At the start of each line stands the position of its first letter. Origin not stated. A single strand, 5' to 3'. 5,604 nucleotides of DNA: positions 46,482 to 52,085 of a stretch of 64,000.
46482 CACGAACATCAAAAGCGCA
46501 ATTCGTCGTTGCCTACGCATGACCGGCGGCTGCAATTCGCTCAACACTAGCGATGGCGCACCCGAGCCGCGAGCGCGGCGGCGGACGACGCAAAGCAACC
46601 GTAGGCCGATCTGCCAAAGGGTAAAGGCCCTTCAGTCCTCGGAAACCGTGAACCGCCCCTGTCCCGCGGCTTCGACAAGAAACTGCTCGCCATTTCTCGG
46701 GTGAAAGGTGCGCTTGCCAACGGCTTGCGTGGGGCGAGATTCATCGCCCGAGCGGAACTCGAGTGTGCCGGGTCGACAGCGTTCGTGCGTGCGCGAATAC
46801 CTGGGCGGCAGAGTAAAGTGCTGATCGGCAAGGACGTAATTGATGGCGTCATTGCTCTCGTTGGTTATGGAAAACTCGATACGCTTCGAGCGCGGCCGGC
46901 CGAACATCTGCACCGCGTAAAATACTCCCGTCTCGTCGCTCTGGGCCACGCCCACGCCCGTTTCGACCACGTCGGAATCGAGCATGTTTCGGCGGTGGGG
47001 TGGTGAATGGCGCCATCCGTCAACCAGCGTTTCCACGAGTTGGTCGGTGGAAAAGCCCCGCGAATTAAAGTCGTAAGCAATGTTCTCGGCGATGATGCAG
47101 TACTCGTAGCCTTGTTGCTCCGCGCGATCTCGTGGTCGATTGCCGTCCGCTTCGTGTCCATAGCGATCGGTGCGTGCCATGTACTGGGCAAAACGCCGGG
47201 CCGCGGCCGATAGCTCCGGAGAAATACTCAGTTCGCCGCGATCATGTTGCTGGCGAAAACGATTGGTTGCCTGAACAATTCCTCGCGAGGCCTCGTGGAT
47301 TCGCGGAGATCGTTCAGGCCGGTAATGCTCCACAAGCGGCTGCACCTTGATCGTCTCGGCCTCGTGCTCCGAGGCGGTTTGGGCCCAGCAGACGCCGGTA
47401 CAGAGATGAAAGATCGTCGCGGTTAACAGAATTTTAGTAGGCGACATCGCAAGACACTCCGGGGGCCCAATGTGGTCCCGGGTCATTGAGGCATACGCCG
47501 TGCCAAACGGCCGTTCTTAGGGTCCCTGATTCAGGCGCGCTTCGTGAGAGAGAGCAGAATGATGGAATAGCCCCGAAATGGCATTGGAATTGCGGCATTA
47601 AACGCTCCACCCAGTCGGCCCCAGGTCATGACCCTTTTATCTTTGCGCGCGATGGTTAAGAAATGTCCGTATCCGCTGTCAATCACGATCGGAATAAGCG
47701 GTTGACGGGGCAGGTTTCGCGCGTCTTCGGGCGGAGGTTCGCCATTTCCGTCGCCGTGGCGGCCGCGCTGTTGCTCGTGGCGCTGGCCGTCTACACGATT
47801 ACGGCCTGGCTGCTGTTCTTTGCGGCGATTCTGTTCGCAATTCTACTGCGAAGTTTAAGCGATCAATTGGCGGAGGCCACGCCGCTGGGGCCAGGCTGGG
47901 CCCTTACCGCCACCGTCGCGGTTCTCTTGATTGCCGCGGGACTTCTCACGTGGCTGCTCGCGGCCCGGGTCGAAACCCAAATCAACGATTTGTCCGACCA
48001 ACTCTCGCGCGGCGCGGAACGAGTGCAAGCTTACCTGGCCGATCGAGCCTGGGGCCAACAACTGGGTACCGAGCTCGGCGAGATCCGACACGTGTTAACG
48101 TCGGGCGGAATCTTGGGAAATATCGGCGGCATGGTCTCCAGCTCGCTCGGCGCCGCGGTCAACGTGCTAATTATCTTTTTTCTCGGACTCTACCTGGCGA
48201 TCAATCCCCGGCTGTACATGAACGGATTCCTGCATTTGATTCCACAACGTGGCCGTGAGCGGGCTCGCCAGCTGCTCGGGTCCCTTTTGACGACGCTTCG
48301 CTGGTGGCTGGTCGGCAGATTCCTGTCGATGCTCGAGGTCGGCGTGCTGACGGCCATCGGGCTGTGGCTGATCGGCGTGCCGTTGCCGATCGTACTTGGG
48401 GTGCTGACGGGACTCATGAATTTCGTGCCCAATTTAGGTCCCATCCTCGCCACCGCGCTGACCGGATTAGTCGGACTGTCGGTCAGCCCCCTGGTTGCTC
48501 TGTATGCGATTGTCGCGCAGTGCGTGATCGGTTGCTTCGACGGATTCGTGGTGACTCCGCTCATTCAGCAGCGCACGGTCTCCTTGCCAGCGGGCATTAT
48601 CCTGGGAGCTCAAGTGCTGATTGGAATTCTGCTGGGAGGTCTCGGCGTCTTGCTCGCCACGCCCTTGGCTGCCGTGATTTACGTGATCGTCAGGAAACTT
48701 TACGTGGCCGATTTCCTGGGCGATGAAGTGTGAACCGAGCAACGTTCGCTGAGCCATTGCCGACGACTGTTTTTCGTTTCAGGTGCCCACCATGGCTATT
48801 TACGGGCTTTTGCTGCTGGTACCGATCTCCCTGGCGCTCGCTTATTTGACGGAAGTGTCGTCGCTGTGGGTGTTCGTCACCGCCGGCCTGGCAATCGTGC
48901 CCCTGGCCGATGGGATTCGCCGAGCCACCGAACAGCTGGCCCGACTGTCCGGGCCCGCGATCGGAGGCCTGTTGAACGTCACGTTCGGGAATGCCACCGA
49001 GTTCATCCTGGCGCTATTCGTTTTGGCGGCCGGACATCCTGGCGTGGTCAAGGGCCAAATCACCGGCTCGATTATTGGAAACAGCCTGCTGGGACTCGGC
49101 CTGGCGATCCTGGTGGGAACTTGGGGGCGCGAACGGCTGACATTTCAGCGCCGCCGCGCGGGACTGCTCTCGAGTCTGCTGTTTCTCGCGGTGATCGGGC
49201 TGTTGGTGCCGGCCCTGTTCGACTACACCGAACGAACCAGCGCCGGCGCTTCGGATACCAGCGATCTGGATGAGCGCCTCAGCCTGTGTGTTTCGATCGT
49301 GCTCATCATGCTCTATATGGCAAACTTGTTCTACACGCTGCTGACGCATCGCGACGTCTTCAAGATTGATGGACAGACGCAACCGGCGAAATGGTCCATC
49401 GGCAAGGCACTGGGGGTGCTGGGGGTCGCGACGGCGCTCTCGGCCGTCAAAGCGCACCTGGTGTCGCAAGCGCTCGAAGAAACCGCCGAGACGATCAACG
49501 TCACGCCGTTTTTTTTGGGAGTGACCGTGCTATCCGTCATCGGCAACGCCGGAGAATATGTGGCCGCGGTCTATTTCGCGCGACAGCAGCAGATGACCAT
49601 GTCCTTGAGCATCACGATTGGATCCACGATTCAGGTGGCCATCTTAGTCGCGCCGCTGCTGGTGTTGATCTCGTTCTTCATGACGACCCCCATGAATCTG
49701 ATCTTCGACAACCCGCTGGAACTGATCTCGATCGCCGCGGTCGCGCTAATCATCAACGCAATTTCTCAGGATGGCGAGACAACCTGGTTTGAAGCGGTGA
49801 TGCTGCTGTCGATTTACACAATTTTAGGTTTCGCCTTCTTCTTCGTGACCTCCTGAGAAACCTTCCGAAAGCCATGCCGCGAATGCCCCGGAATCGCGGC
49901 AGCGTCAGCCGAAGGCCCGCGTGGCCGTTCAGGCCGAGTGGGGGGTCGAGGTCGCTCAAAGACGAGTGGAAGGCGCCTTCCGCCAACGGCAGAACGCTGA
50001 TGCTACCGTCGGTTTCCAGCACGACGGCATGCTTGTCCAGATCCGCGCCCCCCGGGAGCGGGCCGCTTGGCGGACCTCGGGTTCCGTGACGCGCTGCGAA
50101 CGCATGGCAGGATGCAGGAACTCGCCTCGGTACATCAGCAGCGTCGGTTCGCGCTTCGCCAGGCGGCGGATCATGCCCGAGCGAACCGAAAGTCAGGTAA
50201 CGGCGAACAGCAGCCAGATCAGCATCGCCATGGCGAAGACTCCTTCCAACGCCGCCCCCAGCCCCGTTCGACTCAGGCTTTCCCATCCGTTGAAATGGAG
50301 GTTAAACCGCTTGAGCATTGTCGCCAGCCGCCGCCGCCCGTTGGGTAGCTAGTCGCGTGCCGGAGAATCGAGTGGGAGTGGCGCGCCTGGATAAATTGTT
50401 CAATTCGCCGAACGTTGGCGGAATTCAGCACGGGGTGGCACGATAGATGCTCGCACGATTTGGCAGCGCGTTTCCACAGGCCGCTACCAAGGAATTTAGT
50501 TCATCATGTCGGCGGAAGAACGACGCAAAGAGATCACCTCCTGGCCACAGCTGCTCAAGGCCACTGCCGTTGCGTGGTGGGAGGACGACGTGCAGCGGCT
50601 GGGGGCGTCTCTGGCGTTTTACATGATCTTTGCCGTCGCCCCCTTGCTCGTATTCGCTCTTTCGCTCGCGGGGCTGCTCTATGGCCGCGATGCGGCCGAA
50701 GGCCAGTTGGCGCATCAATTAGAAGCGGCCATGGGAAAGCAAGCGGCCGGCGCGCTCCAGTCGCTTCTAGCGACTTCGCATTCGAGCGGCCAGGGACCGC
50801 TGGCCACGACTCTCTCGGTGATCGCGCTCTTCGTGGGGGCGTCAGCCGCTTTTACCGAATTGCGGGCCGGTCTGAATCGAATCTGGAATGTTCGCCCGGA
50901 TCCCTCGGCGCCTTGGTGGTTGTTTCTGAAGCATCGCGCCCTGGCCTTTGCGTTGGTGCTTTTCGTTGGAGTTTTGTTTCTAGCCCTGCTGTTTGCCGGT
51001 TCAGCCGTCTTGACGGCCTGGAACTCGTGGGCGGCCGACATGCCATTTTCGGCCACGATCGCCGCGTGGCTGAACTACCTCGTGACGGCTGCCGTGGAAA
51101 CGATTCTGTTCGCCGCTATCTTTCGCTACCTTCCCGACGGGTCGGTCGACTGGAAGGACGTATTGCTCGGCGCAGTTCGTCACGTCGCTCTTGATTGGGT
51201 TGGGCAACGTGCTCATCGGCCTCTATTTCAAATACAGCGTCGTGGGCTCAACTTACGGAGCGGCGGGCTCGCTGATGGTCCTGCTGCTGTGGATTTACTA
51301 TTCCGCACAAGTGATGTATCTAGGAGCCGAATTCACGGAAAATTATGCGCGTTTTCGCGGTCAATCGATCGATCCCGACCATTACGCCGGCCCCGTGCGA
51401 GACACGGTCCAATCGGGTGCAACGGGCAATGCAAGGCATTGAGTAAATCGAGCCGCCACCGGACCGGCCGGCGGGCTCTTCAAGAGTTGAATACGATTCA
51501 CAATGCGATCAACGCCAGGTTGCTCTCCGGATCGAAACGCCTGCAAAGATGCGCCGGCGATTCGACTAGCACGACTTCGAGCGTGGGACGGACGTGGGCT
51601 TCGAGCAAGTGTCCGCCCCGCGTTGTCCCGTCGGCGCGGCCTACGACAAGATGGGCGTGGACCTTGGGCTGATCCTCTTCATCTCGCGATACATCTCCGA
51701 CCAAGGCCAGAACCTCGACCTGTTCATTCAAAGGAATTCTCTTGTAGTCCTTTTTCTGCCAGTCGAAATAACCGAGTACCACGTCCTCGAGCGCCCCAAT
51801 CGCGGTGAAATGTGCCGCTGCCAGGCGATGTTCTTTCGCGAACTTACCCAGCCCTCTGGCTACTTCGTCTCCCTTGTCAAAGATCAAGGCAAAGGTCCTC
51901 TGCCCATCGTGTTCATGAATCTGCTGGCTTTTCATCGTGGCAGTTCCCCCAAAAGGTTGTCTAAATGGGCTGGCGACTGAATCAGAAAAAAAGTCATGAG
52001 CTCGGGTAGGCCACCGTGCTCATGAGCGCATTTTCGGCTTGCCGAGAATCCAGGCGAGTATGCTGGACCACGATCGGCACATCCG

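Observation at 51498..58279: Five-gene operon resembling a mandelate-type 2-hydroxyacid pathway, ending in two small putative regulator/binding proteins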

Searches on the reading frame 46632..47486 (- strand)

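Call 7: search_protein_families(library=pfam, proteins=[window:46632-47486:-], max_evalue=0.01)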
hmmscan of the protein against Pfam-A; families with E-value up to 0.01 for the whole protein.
window:46632-47486:- (284 aa): 1 family
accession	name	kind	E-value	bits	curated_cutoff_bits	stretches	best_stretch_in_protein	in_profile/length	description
PF00188.32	CAP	-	3.7e-18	66.9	21.1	1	72-195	2-117/117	Cysteine-rich secretory protein family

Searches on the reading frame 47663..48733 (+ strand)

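Call 7: search_protein_families(library=pfam, proteins=[window:47663-48733:+], max_evalue=0.01)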
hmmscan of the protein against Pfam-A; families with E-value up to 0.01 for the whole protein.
window:47663-48733:+ (356 aa): 1 family
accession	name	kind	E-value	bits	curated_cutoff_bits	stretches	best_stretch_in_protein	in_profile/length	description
PF01594.21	AI-2E_transport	-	1.1e-40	140.3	34.3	1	34-345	5-325/327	AI-2E family transporter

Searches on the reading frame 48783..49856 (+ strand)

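Call 7: search_protein_families(library=pfam, proteins=[window:48783-49856:+], max_evalue=0.01)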
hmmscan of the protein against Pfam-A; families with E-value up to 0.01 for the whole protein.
window:48783-49856:+ (357 aa): 1 family
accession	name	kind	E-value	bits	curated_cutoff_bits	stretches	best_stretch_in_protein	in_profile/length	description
PF01699.29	Na_Ca_ex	-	2e-40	138.7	24.9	2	209-350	2-147/151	Sodium/calcium exchanger protein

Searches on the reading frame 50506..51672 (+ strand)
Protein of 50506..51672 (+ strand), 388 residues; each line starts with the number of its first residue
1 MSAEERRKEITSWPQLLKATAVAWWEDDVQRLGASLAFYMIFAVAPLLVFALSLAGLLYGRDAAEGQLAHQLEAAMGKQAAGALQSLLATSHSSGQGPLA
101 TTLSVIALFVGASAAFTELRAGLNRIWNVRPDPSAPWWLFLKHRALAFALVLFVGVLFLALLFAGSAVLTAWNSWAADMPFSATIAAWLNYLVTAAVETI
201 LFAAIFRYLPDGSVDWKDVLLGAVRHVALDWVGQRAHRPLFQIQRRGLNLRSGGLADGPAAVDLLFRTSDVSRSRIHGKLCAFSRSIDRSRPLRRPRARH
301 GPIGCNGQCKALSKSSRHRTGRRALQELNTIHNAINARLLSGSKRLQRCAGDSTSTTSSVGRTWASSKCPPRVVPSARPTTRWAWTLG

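Call 7: search_protein_families(library=pfam, proteins=[window:50506-51672:+], max_evalue=0.01)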
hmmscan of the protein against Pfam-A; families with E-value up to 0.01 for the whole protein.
window:50506-51672:+ (388 aa): 1 family
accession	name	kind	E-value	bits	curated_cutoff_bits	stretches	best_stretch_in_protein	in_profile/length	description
PF03631.20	Virul_fac_BrkB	-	1e-31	111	33.7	1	26-224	2-198/259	Virulence factor BrkB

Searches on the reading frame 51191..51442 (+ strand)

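Call 50: search_protein_families(library=pfam, proteins=[window:51191-51442:+], max_evalue=0.01)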
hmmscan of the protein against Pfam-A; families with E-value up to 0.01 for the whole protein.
window:51191-51442:+ (83 aa): 1 family
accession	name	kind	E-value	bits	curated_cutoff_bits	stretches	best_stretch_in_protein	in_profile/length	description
PF03631.20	Virul_fac_BrkB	-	3.4e-08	33.9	33.7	1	4-54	206-257/259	Virulence factor BrkB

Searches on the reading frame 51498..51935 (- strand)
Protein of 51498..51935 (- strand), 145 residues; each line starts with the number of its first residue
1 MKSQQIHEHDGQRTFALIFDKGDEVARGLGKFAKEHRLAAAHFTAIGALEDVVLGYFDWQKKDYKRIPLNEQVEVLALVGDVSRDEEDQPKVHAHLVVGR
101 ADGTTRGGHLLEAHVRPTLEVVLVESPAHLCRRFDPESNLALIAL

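Call 5: search_protein_families(library=pfam, proteins=[window:51498-51935:-], max_evalue=0.01)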
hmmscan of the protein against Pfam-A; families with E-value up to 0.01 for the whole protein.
window:51498-51935:- (145 aa): 1 family
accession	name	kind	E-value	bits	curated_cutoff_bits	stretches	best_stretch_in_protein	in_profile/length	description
PF03479.20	PCC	-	1e-29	103.7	25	1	13-126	1-115/117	Plants and Prokaryotes Conserved (PCC) domain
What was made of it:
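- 51498..51935 (-): PCC/DUF296 small protein, 145 aa. PF03479 scores 103.7 bits (call 5).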

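Call 6: search_protein_families(library=ncbifam, proteins=[window:51498-51935:-], max_evalue=0.01)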
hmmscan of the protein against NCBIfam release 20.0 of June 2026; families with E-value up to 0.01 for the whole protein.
window:51498-51935:- (145 aa): 0 families

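Call 27: search_solved_structures(query=window:51498-51935:-, max_evalue=0.001)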
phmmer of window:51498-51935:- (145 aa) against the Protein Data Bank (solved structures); distinct sequences matched with E-value up to 0.001: 7.
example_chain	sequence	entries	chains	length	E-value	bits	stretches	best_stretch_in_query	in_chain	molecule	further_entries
2h6l_A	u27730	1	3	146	2e-20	76.3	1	6-141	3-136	Hypothetical protein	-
2dt4_A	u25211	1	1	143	2.1e-17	66.5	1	13-133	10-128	Hypothetical protein PH0802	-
3htn_A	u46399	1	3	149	1.9e-13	53.7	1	18-140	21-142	Putative DNA binding protein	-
3hwu_A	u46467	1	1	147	1.2e-11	47.8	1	15-140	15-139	Putative DNA-binding protein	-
2hx0_A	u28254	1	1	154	4.4e-06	29.8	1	7-130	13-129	Putative DNA-binding protein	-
2nmu_A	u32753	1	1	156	4.6e-06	29.7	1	7-130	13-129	Putative DNA-binding protein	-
2p6y_A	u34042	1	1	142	7.2e-06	29.1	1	16-140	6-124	Hypothetical protein VCA0587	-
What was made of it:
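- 51498..51935 (-): The only PDB relatives are structural-genomics entries deposited as hypothetical or putative DNA-binding proteins (call 27).
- On PCC/DUF296 (PF03479): PDB relatives are all structural-genomics entries with no function assigned (call 27).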

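Call 44: find_related_loci(query=window:51498-51935:-, collection=metagenome_contigs, flank=8000)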
Query window:51498-51935:- (145 aa) in metagenome_contigs; peptide patterns used: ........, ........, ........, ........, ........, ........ (x = any residue, [..] = any of these).
600 stretches matched a pattern (row limit reached: there are more); 373 encode a relative of the query (tblastn E <= 1e-3); the best 80 are kept; 80 distinct loci.
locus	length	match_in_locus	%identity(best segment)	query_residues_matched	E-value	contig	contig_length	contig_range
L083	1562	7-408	74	10-143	1e-66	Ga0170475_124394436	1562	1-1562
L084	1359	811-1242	69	1-145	8e-67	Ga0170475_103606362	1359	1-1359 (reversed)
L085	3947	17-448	68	1-145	7e-64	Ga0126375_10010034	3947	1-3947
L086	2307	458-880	67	1-143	7e-64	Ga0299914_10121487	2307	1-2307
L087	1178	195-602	69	10-145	9e-66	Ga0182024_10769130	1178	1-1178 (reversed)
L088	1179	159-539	72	13-139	3e-65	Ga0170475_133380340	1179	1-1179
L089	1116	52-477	67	1-143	4e-65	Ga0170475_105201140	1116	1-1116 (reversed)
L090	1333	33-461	67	1-145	3e-64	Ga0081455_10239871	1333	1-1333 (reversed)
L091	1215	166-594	67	1-145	1e-64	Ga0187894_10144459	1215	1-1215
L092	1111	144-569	65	1-143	2e-65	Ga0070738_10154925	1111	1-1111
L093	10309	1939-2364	67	1-143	1e-60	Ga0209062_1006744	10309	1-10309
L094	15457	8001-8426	67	1-143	1e-60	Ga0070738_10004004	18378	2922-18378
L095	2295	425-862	66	1-145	3e-61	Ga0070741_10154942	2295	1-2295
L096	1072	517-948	63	1-145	6e-64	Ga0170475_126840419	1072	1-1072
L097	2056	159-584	62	1-143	1e-60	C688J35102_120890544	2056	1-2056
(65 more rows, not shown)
